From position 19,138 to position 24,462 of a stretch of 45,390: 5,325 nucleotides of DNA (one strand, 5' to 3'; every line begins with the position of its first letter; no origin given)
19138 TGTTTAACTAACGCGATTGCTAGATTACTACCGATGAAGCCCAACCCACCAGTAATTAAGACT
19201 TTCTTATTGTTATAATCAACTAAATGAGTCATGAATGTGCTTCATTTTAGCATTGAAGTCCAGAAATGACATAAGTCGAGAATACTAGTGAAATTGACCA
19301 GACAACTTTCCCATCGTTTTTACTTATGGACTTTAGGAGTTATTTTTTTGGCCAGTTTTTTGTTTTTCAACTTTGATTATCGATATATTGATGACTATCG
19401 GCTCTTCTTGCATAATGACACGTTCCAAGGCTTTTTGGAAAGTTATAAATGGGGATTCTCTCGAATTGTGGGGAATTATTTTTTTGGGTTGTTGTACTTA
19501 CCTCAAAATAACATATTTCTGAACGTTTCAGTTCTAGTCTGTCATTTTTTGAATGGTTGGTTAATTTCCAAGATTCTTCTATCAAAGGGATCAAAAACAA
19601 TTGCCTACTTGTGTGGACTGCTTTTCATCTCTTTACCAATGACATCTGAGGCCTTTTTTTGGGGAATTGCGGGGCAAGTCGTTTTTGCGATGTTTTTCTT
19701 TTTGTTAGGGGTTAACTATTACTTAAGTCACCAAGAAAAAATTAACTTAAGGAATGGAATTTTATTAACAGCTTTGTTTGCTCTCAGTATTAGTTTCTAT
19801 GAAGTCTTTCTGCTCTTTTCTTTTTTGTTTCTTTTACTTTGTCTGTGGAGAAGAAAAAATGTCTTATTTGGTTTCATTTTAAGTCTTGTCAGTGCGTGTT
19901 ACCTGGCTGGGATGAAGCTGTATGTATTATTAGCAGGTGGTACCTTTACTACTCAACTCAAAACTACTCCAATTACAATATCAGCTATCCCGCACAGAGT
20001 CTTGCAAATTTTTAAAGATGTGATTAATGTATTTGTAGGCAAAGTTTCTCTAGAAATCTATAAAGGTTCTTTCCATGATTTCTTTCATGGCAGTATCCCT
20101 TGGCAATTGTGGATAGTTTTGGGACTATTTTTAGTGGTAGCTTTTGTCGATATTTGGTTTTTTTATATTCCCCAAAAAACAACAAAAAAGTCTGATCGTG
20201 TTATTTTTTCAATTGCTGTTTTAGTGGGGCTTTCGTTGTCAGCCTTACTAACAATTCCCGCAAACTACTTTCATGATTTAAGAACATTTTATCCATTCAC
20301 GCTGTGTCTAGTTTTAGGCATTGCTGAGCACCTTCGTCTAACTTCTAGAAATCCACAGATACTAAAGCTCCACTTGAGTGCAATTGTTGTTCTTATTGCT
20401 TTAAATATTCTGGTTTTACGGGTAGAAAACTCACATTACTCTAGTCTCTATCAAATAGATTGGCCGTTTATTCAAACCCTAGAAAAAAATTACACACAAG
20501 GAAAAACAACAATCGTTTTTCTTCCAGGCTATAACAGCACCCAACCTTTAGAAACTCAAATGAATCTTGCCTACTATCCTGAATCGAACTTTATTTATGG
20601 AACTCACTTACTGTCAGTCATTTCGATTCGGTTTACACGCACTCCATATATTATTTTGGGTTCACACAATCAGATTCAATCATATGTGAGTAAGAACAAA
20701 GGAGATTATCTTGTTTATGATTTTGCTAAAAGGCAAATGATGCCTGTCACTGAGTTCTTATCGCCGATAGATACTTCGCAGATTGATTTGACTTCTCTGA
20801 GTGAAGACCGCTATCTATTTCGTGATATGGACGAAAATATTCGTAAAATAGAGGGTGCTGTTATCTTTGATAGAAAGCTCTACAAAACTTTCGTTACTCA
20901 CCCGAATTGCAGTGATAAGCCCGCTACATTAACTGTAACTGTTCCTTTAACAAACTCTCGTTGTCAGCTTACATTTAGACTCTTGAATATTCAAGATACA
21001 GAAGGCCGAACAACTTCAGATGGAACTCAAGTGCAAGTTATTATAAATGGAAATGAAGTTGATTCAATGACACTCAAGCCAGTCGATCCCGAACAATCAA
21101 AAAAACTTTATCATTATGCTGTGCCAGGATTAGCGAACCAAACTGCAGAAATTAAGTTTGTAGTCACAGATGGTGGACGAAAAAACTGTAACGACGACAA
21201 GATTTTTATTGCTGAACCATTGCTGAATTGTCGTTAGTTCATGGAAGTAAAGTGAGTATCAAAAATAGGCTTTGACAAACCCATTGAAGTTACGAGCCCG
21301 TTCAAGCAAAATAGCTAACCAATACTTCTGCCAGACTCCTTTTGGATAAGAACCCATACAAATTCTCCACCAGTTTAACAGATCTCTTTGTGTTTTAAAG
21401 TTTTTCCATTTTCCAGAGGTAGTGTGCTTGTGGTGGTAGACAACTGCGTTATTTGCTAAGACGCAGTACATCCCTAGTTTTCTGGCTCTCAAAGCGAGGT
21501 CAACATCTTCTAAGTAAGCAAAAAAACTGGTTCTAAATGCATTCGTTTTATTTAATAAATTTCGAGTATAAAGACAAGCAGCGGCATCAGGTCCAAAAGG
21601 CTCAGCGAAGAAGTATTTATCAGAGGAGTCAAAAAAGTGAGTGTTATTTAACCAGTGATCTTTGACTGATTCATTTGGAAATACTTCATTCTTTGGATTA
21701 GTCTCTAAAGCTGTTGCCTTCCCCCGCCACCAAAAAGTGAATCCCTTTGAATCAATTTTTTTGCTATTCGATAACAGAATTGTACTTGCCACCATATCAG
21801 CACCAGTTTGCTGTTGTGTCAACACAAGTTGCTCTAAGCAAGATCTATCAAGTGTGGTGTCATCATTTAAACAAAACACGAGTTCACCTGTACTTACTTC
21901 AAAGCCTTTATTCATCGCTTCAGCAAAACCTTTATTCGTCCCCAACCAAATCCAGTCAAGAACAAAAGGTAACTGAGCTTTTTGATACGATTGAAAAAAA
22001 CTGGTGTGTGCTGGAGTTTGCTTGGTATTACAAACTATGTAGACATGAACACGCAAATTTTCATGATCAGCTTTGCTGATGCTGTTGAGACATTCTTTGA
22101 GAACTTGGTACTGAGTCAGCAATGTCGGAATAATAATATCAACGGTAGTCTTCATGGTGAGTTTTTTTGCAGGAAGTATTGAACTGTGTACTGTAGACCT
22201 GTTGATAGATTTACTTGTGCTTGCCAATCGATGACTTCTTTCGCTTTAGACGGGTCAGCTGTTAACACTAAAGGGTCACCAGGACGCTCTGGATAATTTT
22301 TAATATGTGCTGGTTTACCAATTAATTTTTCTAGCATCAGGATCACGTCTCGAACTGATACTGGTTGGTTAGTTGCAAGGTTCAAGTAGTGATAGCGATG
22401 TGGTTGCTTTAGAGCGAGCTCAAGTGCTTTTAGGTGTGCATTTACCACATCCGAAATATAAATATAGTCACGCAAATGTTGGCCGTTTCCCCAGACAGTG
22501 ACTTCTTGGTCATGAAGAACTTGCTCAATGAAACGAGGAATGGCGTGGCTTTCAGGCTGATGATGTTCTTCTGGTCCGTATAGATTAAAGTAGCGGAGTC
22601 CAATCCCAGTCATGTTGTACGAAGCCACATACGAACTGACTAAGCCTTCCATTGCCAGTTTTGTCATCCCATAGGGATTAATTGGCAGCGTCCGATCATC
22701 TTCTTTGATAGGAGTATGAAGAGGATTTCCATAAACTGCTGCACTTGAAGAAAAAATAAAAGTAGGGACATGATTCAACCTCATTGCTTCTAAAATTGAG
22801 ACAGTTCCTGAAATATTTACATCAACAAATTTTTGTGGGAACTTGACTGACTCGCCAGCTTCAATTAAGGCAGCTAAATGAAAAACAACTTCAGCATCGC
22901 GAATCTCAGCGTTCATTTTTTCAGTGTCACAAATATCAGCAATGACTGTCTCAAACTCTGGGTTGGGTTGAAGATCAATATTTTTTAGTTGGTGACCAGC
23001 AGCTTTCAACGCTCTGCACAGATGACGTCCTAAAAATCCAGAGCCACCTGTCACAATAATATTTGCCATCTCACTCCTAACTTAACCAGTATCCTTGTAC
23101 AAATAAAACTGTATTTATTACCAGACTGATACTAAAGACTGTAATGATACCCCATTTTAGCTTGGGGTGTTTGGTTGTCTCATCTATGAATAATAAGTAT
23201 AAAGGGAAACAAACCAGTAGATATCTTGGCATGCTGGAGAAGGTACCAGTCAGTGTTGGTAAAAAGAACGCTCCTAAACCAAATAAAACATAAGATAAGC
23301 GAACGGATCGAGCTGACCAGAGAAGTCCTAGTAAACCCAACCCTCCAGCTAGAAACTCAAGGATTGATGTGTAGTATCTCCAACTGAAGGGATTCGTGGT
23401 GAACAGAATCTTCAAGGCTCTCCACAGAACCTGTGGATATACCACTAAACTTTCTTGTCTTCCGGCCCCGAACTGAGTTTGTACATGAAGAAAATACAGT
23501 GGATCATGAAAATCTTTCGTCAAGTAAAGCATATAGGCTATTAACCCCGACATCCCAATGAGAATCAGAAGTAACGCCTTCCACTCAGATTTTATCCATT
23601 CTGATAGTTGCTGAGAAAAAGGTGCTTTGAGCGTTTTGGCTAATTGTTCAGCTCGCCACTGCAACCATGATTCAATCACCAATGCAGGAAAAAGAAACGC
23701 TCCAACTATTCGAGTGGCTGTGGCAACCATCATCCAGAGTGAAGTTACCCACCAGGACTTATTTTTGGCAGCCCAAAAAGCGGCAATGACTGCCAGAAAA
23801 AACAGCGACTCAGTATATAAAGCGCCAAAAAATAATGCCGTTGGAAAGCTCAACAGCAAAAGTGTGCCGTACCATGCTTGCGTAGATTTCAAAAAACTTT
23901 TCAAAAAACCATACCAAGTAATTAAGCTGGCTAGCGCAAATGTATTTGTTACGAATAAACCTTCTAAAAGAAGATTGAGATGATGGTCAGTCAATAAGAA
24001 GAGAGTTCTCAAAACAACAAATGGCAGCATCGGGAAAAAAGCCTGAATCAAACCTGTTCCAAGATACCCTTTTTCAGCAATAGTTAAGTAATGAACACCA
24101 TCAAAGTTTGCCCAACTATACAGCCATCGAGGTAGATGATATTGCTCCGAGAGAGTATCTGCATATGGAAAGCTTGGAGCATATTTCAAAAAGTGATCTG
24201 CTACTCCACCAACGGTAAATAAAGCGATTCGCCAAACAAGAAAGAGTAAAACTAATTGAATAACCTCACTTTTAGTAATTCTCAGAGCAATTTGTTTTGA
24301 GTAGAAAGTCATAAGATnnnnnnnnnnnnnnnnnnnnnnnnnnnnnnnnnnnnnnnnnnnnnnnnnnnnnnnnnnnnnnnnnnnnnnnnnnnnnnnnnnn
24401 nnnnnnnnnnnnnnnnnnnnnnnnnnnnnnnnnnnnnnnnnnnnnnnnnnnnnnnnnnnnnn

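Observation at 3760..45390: A 42-kb glycosylation island with about 11 GT-C-fold membrane enzymes from at least 5 families, plus lipid-donor, nucleotide-sugar and three export routes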

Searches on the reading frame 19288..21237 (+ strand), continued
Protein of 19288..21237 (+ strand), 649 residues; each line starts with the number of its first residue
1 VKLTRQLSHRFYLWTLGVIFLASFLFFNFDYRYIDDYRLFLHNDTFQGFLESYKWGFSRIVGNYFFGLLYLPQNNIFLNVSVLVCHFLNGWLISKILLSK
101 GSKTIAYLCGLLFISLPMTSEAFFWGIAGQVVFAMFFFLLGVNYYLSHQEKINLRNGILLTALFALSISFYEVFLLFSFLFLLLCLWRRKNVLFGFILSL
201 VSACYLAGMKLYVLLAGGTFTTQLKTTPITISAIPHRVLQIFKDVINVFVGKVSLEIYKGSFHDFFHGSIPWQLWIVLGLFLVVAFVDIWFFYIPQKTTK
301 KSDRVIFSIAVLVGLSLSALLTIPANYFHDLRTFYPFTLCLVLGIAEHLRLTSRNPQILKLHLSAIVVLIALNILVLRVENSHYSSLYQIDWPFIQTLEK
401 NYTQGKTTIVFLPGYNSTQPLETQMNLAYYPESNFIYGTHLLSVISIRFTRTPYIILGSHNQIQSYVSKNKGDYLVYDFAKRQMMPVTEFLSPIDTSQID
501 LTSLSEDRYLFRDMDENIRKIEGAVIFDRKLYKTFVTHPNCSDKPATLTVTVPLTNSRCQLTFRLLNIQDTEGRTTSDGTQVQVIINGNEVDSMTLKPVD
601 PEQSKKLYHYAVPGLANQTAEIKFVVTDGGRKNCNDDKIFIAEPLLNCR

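Call 60: search_protein_families(library=pfam, alignment_id=A4, max_evalue=0.01)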
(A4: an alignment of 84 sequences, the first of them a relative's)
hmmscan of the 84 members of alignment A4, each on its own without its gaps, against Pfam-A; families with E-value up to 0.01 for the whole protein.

A. member 1, P0231 (492 aa): 0 families

B. families by the number of members that match (of 84 scanned): 67 families (the first 25 are shown)
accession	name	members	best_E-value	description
PF07719.23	TPR_2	49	2.5e-59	Tetratricopeptide repeat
PF00515.34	TPR_1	47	2.1e-64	Tetratricopeptide repeat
PF14559.12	TPR_19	47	1.2e-43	Tetratricopeptide repeat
PF13181.12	TPR_8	46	3.1e-43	Tetratricopeptide repeat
PF13432.12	TPR_16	45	5.6e-54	Tetratricopeptide repeat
PF13428.12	TPR_14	45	4.8e-36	Tetratricopeptide repeat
PF13414.12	TPR_11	43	1e-58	TPR repeat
PF13431.12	TPR_17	43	6.3e-40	Tetratricopeptide repeat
PF13424.12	TPR_12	43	2.4e-32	Tetratricopeptide repeat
PF13231.12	PMT_2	40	9.5e-13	Dolichyl-phosphate-mannose-protein mannosyltransferase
PF13371.12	TPR_9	38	1.2e-24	Tetratricopeptide repeat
PF13176.12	TPR_7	36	7.5e-27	Tetratricopeptide repeat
PF13174.12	TPR_6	35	5.8e-25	Tetratricopeptide repeat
PF13374.12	TPR_10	34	1.9e-24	Tetratricopeptide repeat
PF23914.1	TPR_CcmH_CycH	33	1.6e-20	Cytochrome c-type biogenesis protein H TPR domain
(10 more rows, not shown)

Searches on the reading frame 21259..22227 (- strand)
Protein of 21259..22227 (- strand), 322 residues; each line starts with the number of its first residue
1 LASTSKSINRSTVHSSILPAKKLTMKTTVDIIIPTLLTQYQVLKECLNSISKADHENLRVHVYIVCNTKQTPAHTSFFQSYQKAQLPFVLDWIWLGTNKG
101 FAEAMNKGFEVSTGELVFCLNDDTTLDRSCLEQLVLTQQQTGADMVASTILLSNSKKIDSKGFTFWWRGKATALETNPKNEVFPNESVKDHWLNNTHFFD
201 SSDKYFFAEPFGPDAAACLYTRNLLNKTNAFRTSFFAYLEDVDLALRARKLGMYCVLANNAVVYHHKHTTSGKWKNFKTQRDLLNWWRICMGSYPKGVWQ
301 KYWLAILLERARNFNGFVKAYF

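Call 5: search_protein_families(library=pfam, proteins=[window:21259-22227:-], max_evalue=0.01)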
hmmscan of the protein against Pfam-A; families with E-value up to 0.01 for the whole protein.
window:21259-22227:- (322 aa): 3 families
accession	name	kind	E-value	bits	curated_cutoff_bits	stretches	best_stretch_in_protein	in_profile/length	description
PF00535.33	Glycos_transf_2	-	3.7e-16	60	23.3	1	31-165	2-130/168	Glycosyl transferase family 2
PF13641.12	Glyco_tranf_2_3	-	9.6e-10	39.3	27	1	31-273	5-219/230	Glycosyltransferase like family 2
PF13632.12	Glyco_trans_2_3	-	5.2e-07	30.1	27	1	117-282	2-137/198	Glycosyl transferase family group 2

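Call 33: search_protein_families(library=ncbifam, proteins=[window:21259-22227:-], max_evalue=0.00001)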
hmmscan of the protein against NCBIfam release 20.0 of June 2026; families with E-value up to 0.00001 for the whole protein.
window:21259-22227:- (322 aa): 8 families
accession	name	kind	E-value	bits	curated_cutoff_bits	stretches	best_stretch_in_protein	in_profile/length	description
NF041875.1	EPS_EpsD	equivalog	3.8e-13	49.5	370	1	29-157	1-122/325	exopolysaccharide biosynthesis glycosyltransferase EpsD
TIGR03111.1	glyc2_xrt_Gpos1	hypoth_equivalog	5e-11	42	363.95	1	23-160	45-178/439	TIGR03111 family XrtG-associated glycosyltransferase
TIGR04242.1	nodulat_NodC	equivalog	7.9e-11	41.5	550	1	17-151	38-169/395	chitooligosaccharide synthase NodC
TIGR03965.1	mycofact_glyco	equivalog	9.1e-10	38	280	0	20-153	65-194/467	mycofactocin biosynthesis glycosyltransferase MftF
TIGR04283.1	glyco_like_mftF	equivalog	9.7e-09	35.1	182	0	31-146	3-105/221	TIGR04283 family arsenosugar biosynthesis glycosyltransferase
NF041394.1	GtaseAglG_Halo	equivalog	1.4e-06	27.8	440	1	32-147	6-116/304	glucosyl-dolichyl phosphate glucuronosyltransferase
TIGR03937.1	PgaC_IcaA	equivalog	3.5e-06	26.2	422.3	1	21-138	39-150/407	poly-beta-1,6-N-acetyl-D-glucosamine synthase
NF038299.1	EPS_HpsN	equivalog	9.2e-06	24.8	425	0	28-169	2-129/317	hormogonium polysaccharide biosynthesis glycosyltransferase HpsN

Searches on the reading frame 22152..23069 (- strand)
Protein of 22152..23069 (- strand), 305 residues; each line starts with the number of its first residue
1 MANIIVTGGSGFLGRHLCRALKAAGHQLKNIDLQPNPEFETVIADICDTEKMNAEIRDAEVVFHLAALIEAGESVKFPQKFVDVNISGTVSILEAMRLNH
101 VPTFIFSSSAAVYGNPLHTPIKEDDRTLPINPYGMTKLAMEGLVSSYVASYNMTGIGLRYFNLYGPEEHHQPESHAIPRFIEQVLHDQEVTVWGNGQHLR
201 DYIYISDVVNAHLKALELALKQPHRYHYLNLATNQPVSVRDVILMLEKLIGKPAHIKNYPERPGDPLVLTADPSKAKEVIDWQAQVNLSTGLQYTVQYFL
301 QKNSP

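Call 5: search_protein_families(library=pfam, proteins=[window:22152-23069:-], max_evalue=0.01)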
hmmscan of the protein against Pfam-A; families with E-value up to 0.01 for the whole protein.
window:22152-23069:- (305 aa): 8 families
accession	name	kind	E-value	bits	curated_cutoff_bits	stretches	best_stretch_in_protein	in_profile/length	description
PF01370.27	Epimerase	-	8.6e-61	205.8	20.9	1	4-225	1-236/240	NAD dependent epimerase/dehydratase family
PF16363.11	GDP_Man_Dehyd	-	2.5e-51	175.5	27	1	5-293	1-330/332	GDP-mannose 4,6 dehydratase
PF01073.25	3Beta_HSD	-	1.9e-25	89.9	22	1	5-222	1-234/280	3-beta hydroxysteroid dehydrogenase/isomerase family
PF04321.23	RmlD_sub_bind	-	1.7e-15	57.3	27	1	3-153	2-145/287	RmlD substrate binding domain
PF02719.21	Polysacc_synt_2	-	3.8e-14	53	20.2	1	38-251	55-248/293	Polysaccharide biosynthesis protein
PF07993.18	NAD_binding_4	-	7.8e-09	35.5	20.1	1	50-153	80-197/258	Male sterility protein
PF13460.12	NAD_binding_10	-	1.1e-08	35.5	27.2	1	8-140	1-127/184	NAD(P)H-binding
PF05368.20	NmrA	-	0.00075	19.6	27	0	3-109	4-107/298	NmrA-like family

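Call 33: search_protein_families(library=ncbifam, proteins=[window:22152-23069:-], max_evalue=0.00001)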
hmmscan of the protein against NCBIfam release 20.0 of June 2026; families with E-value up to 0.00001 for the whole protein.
window:22152-23069:- (305 aa): 27 families (the best 25 are shown)
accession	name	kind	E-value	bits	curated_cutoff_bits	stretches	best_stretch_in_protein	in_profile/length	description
TIGR01179.1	galE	equivalog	5.7e-60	202.9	262.3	1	3-293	1-319/332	UDP-glucose 4-epimerase GalE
TIGR01181.1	dTDP_gluc_dehyt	equivalog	1.8e-45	155.4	365.1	1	4-303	2-315/321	dTDP-glucose 4,6-dehydratase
TIGR04180.1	EDH_00030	hypoth_equivalog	1.7e-43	148.8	475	1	4-286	1-296/297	NAD-dependent 4,6-dehydratase LegB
NF007956.0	PRK10675.1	subfamily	7.2e-36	124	394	1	3-296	2-326/338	UDP-glucose 4-epimerase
TIGR02197.1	heptose_epim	equivalog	7.8e-34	117.3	274.6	1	4-292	1-306/316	ADP-glyceromanno-heptose 6-epimerase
NF011728.1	PRK15181.1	equivalog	4.1e-27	95.1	760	1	44-304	76-342/348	Vi polysaccharide biosynthesis UDP-N-acetylglucosaminuronic acid C-4 epimerase TviC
NF047922.1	GDPFucSynFcl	equivalog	1.8e-24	86.7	500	1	3-303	4-305/308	GDP-L-fucose synthase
NF042422.1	oxyalk_red_OleD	equivalog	1.2e-23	84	580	1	3-256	2-256/329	2-alkyl-3-oxoalkanoate reductase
NF043036.1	ErythonDh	equivalog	1.2e-23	83.8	325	1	3-254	2-270/321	D-erythronate dehydrogenase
NF007582.0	PRK10217.1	equivalog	8.2e-23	81.1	698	1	4-303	4-335/355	dTDP-glucose 4,6-dehydratase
NF007490.0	PRK10084.1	subfamily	3.6e-21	75.6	649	1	23-302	36-337/361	dTDP-glucose 4,6-dehydratase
NF042423.1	oxyalk_red_Shew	equivalog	1.7e-20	73.3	580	1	3-241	10-248/331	2-alkyl-3-oxoalkanoate reductase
NF008360.0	PRK11150.1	equivalog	2.7e-20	72.8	452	1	4-218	2-227/310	ADP-glyceromanno-heptose 6-epimerase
TIGR02622.1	CDP_4_6_dhtase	equivalog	1.9e-18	66.8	278.45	1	4-300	7-331/352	CDP-glucose 4,6-dehydratase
TIGR01472.1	gmd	equivalog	1.6e-16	60.5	415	1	45-253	62-271/342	GDP-mannose 4,6-dehydratase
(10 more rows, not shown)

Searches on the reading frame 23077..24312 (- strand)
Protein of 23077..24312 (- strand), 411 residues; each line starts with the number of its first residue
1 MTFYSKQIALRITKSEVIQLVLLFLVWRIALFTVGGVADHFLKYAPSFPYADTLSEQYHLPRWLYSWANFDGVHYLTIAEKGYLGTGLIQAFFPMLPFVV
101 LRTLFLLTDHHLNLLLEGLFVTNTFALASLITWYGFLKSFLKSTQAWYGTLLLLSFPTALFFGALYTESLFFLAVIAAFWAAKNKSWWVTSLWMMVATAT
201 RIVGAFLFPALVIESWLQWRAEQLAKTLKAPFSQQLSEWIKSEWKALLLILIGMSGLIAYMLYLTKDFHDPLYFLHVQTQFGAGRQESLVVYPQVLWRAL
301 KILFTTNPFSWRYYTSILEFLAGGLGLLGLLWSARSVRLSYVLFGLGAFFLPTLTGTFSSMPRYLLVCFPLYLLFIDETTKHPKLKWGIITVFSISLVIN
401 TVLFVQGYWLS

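Call 5: search_protein_families(library=pfam, proteins=[window:23077-24312:-], max_evalue=0.01)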
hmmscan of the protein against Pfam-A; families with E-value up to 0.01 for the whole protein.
window:23077-24312:- (411 aa): 1 family
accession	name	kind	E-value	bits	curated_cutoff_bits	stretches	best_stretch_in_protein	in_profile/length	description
PF04188.19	Mannosyl_trans2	-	5.4e-06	26.4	22.4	1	17-204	13-202/443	Mannosyltransferase (PIG-V)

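Call 10: search_protein_families(library=ncbifam, proteins=[window:23077-24312:-], max_evalue=1)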
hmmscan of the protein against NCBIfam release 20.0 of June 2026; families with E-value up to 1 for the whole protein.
window:23077-24312:- (411 aa): 0 families

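Call 11: search_protein_families(library=pfam, proteins=[window:23077-24312:-], max_evalue=10)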
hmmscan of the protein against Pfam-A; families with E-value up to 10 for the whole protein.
window:23077-24312:- (411 aa): 1 family
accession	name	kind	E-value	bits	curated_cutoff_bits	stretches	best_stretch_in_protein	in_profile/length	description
PF04188.19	Mannosyl_trans2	-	5.4e-06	26.4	22.4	1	17-204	13-202/443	Mannosyltransferase (PIG-V)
